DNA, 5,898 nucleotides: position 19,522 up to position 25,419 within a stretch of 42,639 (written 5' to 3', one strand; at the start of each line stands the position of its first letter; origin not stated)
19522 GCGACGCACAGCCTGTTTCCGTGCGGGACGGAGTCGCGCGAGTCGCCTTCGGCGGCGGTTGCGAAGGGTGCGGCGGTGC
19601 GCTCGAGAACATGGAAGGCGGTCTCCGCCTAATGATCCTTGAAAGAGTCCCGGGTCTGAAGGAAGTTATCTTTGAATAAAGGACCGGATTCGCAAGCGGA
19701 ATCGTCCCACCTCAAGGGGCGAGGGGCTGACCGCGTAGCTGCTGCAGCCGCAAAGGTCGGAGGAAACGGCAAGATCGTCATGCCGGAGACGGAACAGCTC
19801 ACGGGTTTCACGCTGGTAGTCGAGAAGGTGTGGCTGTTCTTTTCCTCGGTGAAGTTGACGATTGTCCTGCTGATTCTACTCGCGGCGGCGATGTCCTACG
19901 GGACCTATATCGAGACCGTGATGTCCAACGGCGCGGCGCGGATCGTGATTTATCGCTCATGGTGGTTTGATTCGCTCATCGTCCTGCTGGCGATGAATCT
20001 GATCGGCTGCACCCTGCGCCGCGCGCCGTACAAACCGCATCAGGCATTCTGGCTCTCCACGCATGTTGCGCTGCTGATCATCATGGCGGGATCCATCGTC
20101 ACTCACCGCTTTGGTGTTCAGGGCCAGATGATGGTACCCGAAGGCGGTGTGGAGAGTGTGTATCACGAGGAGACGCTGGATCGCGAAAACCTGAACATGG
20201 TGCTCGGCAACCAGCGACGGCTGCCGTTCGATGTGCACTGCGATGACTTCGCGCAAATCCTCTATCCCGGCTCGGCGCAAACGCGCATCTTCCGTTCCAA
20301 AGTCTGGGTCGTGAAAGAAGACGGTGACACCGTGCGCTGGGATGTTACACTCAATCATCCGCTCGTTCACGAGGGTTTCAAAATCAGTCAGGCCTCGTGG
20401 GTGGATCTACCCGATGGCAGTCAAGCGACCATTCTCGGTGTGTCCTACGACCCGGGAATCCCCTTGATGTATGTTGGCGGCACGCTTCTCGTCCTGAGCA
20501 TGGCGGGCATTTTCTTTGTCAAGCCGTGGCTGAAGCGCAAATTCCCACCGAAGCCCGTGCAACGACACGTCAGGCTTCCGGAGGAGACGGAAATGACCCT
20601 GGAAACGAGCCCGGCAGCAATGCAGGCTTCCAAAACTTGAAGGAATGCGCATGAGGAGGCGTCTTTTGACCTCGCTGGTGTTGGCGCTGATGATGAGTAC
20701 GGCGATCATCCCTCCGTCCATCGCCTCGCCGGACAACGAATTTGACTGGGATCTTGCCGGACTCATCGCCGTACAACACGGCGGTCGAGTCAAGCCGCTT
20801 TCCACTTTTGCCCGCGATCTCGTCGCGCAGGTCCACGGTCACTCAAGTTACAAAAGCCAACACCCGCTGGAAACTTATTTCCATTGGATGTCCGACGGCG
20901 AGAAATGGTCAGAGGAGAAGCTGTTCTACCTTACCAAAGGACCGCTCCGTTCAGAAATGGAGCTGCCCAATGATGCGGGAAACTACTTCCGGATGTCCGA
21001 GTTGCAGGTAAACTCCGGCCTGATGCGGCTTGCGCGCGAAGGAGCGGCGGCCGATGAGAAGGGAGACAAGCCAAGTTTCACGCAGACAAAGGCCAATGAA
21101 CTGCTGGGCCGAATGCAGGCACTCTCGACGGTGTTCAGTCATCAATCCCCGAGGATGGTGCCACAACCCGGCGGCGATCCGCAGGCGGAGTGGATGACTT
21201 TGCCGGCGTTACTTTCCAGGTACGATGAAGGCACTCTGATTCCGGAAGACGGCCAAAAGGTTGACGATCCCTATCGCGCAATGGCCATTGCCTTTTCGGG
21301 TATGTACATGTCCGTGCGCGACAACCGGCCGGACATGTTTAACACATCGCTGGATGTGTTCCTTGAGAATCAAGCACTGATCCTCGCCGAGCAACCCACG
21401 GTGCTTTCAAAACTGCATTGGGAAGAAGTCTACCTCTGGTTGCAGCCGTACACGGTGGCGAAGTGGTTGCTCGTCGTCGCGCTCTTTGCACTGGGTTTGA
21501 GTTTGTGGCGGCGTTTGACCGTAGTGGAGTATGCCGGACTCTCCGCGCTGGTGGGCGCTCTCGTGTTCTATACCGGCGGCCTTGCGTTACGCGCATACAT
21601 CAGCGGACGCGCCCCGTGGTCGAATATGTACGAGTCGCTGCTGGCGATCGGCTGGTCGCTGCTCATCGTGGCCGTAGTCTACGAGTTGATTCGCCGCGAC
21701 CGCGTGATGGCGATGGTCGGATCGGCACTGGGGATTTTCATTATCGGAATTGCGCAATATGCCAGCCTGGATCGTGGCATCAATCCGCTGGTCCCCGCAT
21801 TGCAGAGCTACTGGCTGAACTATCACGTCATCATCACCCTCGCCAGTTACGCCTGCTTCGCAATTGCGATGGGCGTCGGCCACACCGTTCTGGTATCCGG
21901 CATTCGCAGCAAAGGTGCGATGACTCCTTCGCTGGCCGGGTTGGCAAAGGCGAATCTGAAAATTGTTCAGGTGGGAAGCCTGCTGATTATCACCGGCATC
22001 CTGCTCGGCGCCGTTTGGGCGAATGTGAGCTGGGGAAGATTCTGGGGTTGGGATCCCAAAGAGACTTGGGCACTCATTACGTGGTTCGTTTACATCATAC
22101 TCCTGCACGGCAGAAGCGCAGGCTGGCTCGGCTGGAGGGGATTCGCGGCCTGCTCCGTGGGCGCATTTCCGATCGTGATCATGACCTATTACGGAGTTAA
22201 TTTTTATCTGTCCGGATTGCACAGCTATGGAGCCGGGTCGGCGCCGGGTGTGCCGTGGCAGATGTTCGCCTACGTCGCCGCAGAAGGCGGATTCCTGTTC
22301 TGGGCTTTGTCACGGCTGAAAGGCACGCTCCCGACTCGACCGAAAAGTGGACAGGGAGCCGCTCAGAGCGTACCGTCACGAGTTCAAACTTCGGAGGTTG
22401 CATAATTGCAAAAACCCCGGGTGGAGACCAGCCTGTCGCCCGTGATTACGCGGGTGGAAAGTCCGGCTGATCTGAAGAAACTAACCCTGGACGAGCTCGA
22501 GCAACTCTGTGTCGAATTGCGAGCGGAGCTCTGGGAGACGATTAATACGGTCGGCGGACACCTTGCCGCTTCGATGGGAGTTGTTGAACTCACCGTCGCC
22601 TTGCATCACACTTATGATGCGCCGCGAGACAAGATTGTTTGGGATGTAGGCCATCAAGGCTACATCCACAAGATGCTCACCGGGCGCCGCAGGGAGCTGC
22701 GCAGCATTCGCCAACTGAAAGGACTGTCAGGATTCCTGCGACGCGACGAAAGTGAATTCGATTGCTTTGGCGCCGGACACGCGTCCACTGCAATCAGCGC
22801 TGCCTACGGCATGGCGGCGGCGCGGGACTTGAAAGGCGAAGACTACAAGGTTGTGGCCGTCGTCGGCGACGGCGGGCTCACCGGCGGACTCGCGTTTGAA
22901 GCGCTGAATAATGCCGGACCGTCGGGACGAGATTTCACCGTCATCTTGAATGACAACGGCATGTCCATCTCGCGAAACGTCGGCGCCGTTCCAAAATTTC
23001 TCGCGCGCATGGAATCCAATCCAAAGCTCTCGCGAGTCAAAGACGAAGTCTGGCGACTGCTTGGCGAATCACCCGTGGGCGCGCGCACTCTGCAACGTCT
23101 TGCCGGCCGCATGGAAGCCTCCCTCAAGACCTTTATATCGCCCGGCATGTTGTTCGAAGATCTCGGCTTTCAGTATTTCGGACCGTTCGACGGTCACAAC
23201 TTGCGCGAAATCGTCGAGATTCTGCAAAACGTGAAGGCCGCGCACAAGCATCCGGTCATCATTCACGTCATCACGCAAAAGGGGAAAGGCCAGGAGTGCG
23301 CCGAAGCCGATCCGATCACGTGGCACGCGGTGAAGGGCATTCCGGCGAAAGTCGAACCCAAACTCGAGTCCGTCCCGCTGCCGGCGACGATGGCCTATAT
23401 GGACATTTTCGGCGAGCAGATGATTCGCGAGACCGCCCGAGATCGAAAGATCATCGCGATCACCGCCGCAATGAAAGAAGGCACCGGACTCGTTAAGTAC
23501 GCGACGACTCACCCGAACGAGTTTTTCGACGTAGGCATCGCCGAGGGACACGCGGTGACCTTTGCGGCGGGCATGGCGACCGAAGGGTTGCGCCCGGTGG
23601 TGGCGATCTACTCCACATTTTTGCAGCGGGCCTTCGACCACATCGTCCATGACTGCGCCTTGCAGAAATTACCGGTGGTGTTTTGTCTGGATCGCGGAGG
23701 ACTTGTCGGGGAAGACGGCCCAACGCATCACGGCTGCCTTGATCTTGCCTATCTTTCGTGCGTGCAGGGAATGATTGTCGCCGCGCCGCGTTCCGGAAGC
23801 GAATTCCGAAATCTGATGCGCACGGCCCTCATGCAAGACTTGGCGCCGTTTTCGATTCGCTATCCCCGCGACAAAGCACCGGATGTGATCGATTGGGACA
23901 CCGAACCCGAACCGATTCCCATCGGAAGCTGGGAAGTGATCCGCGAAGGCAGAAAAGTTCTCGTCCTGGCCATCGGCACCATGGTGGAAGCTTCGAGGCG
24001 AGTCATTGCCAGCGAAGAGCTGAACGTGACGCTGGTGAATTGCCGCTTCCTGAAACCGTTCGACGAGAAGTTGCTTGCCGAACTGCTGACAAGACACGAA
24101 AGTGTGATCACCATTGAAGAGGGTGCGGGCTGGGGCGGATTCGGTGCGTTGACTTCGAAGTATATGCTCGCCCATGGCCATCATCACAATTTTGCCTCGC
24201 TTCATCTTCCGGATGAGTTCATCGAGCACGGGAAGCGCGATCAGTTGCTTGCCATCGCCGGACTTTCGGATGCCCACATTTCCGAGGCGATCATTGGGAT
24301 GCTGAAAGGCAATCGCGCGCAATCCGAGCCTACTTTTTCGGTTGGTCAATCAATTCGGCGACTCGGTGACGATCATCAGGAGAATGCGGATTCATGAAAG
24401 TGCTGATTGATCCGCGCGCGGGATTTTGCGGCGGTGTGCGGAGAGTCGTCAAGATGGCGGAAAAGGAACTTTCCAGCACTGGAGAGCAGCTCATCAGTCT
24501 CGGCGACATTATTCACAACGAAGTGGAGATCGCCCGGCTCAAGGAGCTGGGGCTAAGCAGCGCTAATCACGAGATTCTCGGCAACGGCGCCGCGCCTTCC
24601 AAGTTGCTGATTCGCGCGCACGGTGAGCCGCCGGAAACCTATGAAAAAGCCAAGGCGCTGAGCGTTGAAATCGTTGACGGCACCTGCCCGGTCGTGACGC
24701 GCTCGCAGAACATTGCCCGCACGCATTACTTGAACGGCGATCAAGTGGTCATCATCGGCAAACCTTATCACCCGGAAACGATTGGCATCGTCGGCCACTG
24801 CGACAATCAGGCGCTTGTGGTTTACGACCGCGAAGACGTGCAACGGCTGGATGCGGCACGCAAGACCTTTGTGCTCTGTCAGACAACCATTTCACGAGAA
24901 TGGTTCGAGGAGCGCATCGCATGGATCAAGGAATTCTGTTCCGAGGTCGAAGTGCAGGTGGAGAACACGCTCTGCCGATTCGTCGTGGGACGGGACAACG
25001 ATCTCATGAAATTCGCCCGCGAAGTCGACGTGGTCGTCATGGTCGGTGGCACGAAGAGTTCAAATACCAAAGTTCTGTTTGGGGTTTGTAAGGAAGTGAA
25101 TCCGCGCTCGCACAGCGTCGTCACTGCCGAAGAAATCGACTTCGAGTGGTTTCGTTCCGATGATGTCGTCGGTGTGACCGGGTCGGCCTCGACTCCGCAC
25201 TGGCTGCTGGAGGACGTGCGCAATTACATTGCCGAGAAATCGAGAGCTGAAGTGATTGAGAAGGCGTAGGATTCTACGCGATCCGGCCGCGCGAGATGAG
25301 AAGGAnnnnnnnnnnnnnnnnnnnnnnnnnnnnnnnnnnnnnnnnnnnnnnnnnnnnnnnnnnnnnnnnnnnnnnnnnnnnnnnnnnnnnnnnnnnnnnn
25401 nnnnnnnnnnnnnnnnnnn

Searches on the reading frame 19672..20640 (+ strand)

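Call 31: search_protein_families(library=pfam, proteins=[window:19672-20640:+], max_evalue=0.00001)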
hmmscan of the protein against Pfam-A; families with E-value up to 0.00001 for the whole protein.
window:19672-20640:+ (322 aa): 1 family
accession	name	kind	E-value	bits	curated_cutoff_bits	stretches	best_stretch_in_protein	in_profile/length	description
PF05140.19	ResB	-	8.6e-29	101.1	24.6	2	128-243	155-265/486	ResB-like family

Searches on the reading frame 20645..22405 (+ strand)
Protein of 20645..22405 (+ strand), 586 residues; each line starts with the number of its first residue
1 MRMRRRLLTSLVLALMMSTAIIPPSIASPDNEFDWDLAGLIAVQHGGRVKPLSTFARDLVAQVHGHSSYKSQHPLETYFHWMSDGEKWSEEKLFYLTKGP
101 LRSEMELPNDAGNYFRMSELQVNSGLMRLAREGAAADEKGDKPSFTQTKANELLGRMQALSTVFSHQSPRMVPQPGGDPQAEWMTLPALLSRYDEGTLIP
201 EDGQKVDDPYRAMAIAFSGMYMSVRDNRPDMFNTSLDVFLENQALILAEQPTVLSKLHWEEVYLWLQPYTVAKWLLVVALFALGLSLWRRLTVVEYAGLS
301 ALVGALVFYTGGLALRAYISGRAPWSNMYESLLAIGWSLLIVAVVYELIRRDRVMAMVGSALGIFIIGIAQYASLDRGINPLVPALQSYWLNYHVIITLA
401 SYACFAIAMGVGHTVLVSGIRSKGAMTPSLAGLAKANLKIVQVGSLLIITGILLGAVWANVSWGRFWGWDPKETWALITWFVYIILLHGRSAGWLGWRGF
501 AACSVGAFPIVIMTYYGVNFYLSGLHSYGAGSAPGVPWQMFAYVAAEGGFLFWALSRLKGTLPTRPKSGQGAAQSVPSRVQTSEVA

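Call 31: search_protein_families(library=pfam, proteins=[window:20645-22405:+], max_evalue=0.00001)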
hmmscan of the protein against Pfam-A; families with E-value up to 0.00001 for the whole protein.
window:20645-22405:+ (586 aa): 1 family
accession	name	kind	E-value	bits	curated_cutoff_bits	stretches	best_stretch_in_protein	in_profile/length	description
PF01578.25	Cytochrom_C_asm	-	8.3e-37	127.3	29.9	1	325-526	1-212/212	Cytochrome C assembly protein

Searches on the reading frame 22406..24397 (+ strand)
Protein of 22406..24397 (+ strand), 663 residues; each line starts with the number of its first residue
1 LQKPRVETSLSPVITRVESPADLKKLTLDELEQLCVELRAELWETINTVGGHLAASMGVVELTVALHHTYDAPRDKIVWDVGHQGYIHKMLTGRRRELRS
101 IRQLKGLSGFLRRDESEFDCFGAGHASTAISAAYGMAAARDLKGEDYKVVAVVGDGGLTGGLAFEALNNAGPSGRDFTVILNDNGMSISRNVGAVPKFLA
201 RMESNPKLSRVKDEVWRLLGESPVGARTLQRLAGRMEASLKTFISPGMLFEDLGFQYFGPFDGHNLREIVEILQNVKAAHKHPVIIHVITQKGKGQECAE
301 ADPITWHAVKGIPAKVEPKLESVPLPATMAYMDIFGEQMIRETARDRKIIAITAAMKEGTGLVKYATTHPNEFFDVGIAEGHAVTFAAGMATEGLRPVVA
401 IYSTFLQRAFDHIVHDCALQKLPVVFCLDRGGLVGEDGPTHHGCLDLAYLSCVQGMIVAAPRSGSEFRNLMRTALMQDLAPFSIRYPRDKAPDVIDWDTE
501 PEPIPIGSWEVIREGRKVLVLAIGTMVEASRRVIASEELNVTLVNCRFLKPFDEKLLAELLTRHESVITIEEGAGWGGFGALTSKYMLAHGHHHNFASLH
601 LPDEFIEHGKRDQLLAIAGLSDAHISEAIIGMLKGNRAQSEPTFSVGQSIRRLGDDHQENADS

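Call 31: search_protein_families(library=pfam, proteins=[window:22406-24397:+], max_evalue=0.00001)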
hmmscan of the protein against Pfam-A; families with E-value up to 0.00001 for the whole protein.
window:22406-24397:+ (663 aa): 3 families
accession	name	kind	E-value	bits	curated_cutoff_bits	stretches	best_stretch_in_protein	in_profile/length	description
PF13292.11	DXP_synthase_N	-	3.2e-112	374.7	21.2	1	15-290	2-274/274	1-deoxy-D-xylulose-5-phosphate synthase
PF02779.29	Transket_pyr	-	9.9e-44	149.5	27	1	328-491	2-172/174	Transketolase, pyrimidine binding domain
PF02780.25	Transketolase_C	-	3.5e-21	75.8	25.9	1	507-625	1-124/124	Transketolase, C-terminal domain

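Call 60: find_related_loci(query=window:22406-24397:+, collection=genome_contigs, flank=500)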
Query window:22406-24397:+ (663 aa) in genome_contigs; peptide patterns used: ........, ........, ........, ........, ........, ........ (x = any residue, [..] = any of these).
413 stretches matched a pattern; 373 encode a relative of the query (tblastn E <= 1e-3); the best 80 are kept; 80 distinct loci.
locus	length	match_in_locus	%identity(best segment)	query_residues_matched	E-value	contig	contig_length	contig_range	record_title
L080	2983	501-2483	75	1-662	0e+0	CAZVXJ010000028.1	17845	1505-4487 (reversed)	MAG TPA_asm: uncultured Alphaproteobacteria bacterium isolate SRP173033_co3_141 genome assembly, contig: NODE_3834_lengt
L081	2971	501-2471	70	1-651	0e+0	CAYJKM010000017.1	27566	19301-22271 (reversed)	MAG TPA_asm: uncultured Alphaproteobacteria bacterium isolate ERP124720_co1_200 genome assembly, contig: NODE_2312_lengt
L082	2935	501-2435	69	1-640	0e+0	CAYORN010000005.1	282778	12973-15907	MAG TPA_asm: uncultured Alphaproteobacteria bacterium isolate SRP302447_co2_208 genome assembly, contig: NODE_129_length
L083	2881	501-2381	69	14-641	0e+0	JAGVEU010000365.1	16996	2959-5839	MAG: Calditrichaeota bacterium isolate DeMMO2_36 c_000000022625, whole genome shotgun sequence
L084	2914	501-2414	67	3-637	0e+0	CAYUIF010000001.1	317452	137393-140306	MAG TPA_asm: uncultured Alphaproteobacteria bacterium isolate SRP278314_co1_92 genome assembly, contig: NODE_12_length_3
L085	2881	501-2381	67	12-635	0e+0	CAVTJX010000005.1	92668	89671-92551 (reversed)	MAG: uncultured bacterium isolate MFD05674.bin.2.33 genome assembly, contig: contig_109820, whole genome shotgun sequenc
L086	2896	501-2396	67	8-640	0e+0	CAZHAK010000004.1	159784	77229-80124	MAG TPA_asm: uncultured Alphaproteobacteria bacterium isolate binchicken_co277_95 genome assembly, contig: NODE_217_leng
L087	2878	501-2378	67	10-636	0e+0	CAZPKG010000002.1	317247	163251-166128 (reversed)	MAG TPA_asm: uncultured Alphaproteobacteria bacterium isolate binchicken_co199_20 genome assembly, contig: NODE_24_lengt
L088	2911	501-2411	67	2-635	0e+0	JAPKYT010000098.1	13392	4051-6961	MAG: bacterium isolate LacPavin_0920_SED4_MAG_61_11 LacPavin_0920_SED4_scaffold_3096557, whole genome shotgun sequence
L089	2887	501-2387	66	6-636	0e+0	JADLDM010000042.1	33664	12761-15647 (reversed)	MAG: bacterium isolate SJ276 c_000000339888, whole genome shotgun sequence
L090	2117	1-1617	67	100-635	0e+0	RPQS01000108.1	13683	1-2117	MAG: candidate division KSB1 bacterium isolate metabat2.380 metabat2.380_Contig_544719, whole genome shotgun sequence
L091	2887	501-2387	68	12-642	0e+0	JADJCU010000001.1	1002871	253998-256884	MAG: bacterium isolate Aved_18-Q3-R54-62_BATAC.765 tig00002839-10-10020910, whole genome shotgun sequence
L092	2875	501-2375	58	10-637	0e+0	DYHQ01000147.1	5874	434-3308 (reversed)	MAG TPA_asm: Candidatus Puniceispirillum sp. isolate DR5_54_11 Afr_mines_DR5_2665_length_5874_cov_4_172023, whole genome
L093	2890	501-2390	56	12-645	0e+0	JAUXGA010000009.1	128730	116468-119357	MAG: bacterium isolate CSMAG_2917 CSMAG_2917_k117_1266246_length_128730_cov_15.0000, whole genome shotgun sequence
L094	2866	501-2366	69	12-634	0e+0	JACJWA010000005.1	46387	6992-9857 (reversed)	MAG: Calditrichaeota bacterium isolate HK-STAS-AABM5-4 HK-STAS-AABM5-4_5, whole genome shotgun sequence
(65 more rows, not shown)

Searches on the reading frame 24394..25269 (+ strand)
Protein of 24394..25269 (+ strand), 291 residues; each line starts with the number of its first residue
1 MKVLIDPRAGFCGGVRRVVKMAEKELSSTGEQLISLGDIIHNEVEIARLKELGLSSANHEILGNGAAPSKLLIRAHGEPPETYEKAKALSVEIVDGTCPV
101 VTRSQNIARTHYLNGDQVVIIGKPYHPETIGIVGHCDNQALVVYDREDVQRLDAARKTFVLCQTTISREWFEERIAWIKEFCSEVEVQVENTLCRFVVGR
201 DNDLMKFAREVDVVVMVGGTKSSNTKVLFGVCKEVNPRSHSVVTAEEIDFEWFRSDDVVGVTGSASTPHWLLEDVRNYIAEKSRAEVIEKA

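Call 31: search_protein_families(library=pfam, proteins=[window:24394-25269:+], max_evalue=0.00001)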
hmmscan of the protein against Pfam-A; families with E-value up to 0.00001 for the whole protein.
window:24394-25269:+ (291 aa): 1 family
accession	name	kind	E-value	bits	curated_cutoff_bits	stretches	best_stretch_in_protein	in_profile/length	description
PF02401.23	LYTB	-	2.6e-77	260.2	24.5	1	4-279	2-266/267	LytB protein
